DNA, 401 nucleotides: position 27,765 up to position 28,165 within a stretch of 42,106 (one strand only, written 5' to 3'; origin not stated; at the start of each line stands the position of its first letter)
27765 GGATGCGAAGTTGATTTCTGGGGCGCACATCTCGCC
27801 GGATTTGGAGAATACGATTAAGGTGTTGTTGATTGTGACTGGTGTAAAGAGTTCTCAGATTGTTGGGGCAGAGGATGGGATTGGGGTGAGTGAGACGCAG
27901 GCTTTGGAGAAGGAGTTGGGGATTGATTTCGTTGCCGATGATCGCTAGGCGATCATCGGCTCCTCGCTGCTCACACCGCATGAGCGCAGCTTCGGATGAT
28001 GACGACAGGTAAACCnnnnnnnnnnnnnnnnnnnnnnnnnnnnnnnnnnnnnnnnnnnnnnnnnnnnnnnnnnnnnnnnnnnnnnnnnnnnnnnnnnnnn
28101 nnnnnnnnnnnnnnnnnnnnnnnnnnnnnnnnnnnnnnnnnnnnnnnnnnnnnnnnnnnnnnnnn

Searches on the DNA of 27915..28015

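Call 87: search_rna_families(source=window, start=27915, end=28015, threshold=evalue, max_evalue=10)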
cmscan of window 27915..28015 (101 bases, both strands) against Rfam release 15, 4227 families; matches with E-value up to 10: 1.
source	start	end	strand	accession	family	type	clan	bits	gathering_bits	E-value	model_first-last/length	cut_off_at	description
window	27931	27960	-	RF01059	mir-598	Gene; miRNA;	-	17.4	69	0.16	1-80/80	no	mir-598 microRNA precursor family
